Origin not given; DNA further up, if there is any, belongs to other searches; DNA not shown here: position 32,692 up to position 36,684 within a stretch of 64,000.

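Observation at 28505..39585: Triplicated 11-mer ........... 48-68 bp upstream of three late-module genes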

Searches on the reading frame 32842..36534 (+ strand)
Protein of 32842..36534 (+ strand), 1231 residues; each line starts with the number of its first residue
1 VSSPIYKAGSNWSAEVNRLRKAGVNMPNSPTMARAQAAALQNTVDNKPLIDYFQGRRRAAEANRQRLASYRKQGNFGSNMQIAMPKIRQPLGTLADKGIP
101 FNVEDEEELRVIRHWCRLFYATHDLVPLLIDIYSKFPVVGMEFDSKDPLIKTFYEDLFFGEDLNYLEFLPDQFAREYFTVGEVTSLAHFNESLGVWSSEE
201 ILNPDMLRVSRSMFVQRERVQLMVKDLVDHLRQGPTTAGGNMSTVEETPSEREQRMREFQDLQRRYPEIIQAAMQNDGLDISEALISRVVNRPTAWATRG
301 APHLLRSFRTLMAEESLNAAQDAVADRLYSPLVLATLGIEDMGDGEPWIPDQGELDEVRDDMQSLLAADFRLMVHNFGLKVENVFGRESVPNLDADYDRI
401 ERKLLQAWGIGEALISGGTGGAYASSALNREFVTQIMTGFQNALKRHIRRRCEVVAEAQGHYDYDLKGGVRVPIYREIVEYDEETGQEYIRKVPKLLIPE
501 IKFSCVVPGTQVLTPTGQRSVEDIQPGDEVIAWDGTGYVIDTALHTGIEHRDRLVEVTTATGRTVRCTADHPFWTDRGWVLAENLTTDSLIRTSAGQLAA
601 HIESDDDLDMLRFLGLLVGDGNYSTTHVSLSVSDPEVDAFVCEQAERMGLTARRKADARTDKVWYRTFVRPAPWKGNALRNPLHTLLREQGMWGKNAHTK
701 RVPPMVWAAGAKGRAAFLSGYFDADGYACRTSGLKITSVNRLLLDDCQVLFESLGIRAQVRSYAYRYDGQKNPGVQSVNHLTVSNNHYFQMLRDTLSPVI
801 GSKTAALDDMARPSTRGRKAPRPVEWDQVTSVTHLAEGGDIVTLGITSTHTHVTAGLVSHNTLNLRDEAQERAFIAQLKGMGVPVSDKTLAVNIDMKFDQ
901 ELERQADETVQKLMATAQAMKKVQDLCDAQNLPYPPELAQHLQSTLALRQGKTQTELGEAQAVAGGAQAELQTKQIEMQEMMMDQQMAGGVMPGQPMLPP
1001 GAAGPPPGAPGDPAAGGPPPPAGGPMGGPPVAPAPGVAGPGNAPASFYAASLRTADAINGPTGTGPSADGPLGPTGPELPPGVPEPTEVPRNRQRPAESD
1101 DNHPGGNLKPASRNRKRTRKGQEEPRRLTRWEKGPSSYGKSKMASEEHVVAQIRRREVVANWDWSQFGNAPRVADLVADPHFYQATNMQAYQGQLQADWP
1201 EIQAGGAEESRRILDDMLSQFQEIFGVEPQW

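Call 27: find_related_loci(query=window:32842-36534:+, collection=viral_contigs, flank=10000)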
Query window:32842-36534:+ (1231 aa) in viral_contigs; peptide patterns used: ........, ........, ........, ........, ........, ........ (x = any residue, [..] = any of these).
24 stretches matched a pattern; 24 encode a relative of the query (tblastn E <= 1e-3); 23 distinct loci.
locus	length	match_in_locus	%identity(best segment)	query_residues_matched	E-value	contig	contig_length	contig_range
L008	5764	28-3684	76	5-1231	0e+0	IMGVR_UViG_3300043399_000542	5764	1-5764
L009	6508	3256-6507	80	5-1094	0e+0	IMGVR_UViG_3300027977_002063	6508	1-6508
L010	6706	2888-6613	90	1-988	0e+0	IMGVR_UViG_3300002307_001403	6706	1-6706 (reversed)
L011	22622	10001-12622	99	1-1231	0e+0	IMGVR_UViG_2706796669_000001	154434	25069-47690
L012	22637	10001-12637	93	1-1231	0e+0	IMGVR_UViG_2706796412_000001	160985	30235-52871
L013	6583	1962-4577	82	2-1231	0e+0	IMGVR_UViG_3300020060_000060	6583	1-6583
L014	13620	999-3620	77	1-1231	0e+0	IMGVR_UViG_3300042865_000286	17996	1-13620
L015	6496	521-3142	77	1-1231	0e+0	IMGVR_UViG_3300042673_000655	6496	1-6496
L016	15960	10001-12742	77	1-1231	0e+0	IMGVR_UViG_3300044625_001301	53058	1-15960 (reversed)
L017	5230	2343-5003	75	1-1231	0e+0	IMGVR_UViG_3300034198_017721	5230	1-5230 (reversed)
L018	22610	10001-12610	71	1-1231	0e+0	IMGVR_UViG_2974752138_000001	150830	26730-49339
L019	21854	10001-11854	76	26-1004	0e+0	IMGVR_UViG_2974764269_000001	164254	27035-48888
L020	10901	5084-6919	72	11-986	0e+0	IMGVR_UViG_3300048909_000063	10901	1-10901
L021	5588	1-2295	82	84-1231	0e+0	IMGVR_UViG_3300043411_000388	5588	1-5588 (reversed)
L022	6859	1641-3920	62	15-1231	0e+0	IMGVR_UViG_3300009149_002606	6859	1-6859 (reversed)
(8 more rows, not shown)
